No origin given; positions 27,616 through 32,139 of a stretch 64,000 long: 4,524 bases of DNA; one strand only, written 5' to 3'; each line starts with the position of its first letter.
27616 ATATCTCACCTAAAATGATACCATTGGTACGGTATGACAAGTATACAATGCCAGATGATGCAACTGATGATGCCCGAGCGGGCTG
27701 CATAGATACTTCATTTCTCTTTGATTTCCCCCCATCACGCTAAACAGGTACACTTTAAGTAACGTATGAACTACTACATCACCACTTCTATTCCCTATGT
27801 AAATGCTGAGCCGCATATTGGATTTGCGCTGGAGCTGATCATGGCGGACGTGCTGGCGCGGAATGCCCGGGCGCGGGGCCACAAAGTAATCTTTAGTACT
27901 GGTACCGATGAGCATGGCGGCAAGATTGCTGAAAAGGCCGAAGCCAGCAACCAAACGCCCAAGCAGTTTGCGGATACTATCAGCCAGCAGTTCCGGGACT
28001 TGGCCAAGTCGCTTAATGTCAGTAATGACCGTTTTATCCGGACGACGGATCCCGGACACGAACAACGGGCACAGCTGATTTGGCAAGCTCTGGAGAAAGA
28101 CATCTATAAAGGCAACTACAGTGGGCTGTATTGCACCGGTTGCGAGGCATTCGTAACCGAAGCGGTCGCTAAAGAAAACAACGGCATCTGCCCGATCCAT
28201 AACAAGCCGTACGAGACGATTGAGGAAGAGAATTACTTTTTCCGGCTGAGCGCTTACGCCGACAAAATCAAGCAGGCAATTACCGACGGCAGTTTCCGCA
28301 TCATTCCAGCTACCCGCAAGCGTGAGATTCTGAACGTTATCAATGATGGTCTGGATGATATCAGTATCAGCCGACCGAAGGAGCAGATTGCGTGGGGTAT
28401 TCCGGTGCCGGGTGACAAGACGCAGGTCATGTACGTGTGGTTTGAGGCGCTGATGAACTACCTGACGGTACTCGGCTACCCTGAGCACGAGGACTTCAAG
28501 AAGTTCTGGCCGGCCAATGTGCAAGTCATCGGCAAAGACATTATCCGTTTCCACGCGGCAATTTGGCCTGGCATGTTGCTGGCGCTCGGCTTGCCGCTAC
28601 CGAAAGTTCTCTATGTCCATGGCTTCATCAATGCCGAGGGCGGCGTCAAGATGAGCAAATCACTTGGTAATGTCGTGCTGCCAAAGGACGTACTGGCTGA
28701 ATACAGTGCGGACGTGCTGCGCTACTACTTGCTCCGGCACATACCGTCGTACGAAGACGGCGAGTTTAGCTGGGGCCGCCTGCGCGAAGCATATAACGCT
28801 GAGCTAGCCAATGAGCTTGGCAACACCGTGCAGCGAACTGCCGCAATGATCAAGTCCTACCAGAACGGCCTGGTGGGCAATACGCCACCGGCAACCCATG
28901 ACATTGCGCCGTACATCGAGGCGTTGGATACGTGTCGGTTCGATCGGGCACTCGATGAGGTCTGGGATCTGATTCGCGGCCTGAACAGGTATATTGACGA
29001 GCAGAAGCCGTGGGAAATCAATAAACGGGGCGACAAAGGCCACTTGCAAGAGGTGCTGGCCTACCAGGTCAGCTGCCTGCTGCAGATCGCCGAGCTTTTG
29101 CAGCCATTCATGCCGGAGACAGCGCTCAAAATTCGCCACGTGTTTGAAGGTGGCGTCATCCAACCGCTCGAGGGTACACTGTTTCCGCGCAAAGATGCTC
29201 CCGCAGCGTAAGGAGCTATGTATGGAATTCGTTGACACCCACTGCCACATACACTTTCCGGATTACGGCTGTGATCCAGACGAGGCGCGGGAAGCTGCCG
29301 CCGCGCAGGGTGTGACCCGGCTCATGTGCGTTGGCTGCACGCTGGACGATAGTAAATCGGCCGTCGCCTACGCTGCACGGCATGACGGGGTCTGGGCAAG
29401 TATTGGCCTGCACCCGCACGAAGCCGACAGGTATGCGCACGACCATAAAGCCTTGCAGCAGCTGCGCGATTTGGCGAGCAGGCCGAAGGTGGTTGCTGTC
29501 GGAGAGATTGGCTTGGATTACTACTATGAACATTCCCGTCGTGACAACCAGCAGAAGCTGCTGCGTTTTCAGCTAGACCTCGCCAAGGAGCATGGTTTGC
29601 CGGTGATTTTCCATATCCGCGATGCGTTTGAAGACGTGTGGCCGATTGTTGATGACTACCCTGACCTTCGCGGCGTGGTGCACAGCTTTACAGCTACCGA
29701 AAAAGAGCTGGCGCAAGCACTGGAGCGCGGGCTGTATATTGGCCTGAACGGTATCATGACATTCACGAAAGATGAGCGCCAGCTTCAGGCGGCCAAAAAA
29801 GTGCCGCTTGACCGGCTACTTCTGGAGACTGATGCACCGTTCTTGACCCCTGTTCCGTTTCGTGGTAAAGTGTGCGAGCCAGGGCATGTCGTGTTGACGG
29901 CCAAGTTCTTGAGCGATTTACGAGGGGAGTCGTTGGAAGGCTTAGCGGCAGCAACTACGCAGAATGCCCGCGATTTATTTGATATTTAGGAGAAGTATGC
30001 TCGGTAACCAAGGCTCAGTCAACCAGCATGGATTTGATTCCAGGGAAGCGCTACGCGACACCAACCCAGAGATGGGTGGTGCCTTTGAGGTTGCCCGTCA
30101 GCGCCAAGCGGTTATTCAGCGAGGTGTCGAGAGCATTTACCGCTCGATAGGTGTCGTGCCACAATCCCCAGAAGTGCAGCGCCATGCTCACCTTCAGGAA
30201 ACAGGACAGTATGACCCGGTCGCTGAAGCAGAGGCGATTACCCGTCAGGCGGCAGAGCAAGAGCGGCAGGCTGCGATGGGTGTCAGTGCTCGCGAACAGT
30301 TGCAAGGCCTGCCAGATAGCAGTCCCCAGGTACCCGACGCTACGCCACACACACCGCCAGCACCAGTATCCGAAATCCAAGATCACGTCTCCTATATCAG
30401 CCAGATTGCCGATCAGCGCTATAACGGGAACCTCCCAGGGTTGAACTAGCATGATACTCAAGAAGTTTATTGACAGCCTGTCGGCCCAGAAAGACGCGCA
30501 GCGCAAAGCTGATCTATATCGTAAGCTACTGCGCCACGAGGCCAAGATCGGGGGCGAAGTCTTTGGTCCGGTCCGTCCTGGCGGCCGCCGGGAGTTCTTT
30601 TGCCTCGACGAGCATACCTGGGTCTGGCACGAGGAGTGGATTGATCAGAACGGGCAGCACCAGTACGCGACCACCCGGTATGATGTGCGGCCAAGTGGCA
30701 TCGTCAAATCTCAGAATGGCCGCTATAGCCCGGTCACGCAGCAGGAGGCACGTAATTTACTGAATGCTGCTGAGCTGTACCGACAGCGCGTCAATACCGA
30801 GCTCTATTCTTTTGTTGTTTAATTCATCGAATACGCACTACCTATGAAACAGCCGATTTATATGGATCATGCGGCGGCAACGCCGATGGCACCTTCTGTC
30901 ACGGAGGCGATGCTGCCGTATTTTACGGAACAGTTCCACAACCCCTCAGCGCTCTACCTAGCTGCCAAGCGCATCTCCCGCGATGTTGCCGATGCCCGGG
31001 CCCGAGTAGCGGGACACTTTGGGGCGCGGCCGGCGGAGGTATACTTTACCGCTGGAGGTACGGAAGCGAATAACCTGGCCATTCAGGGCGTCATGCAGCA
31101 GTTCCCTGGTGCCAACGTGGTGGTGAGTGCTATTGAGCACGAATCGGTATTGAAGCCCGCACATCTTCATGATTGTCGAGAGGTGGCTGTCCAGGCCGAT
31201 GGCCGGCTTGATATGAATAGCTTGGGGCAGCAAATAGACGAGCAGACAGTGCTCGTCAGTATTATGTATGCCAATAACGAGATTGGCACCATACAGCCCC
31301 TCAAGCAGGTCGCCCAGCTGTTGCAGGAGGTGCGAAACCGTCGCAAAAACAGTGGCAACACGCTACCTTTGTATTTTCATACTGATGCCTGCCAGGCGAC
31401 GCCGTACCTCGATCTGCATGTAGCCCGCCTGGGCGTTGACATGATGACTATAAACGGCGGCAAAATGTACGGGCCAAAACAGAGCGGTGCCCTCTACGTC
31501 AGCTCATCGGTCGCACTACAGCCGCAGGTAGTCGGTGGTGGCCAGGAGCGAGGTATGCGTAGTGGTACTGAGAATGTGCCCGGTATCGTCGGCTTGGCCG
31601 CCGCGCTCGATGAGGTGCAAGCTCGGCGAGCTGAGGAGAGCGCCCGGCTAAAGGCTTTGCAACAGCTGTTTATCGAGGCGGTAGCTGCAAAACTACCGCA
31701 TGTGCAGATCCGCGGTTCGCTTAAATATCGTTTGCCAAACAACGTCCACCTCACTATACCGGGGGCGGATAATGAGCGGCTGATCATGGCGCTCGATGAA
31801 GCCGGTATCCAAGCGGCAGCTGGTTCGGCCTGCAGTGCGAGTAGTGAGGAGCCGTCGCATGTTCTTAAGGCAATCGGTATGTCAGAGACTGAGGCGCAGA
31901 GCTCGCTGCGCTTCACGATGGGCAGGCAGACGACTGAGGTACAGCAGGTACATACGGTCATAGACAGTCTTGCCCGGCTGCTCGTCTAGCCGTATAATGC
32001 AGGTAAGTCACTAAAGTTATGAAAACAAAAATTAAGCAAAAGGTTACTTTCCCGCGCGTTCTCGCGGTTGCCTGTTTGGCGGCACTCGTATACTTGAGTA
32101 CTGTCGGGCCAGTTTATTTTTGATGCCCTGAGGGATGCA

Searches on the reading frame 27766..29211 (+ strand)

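Call 59: search_protein_families(library=pfam, proteins=[window:27766-29211:+], max_evalue=0.00001)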
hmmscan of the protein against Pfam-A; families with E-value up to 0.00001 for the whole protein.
window:27766-29211:+ (481 aa): 4 families
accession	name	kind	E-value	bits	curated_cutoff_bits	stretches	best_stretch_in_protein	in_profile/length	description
PF09334.17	tRNA-synt_1g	-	6.1e-103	345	20.1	2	139-358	166-390/391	tRNA synthetases class I (M)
PF00133.28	tRNA-synt_1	-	4.5e-39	134.8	22.7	2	219-326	296-405/414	tRNA synthetases class I (I, L, M and V)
PF01406.26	tRNA-synt_1e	-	1.1e-14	55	27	2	285-324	244-282/301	tRNA synthetases class I (C) catalytic domain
PF01921.24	tRNA-synt_1f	-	3.7e-07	29.8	27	0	274-328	262-315/360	tRNA synthetases class I (K)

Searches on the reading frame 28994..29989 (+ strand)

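Call 59: search_protein_families(library=pfam, proteins=[window:28994-29989:+], max_evalue=0.00001)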
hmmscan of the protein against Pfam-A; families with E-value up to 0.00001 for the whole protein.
window:28994-29989:+ (331 aa): 1 family
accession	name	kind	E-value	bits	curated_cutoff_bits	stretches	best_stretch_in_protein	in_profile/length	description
PF01026.27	TatD_DNase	-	8.7e-78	261.6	27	1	80-329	1-252/253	TatD related DNase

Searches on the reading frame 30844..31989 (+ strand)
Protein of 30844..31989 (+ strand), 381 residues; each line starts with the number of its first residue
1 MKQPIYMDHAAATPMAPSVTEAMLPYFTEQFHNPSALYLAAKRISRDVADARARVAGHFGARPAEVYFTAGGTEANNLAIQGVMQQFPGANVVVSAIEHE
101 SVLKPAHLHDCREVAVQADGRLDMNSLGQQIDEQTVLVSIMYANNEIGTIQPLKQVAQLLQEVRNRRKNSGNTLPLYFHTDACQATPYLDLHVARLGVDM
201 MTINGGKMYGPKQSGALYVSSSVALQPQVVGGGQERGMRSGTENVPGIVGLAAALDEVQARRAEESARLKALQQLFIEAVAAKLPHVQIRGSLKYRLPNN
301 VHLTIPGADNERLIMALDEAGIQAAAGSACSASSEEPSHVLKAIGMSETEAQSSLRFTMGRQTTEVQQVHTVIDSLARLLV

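Call 59: search_protein_families(library=pfam, proteins=[window:30844-31989:+], max_evalue=0.00001)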
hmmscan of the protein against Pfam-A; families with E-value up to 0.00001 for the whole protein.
window:30844-31989:+ (381 aa): 2 families
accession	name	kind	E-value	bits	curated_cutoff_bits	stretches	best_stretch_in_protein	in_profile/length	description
PF00266.25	Aminotran_5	-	5.4e-57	193.9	21.5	1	5-365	1-365/371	Aminotransferase class-V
PF00155.27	Aminotran_1_2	-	3.1e-08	33.7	19.7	1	50-164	46-176/361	Aminotransferase class I and II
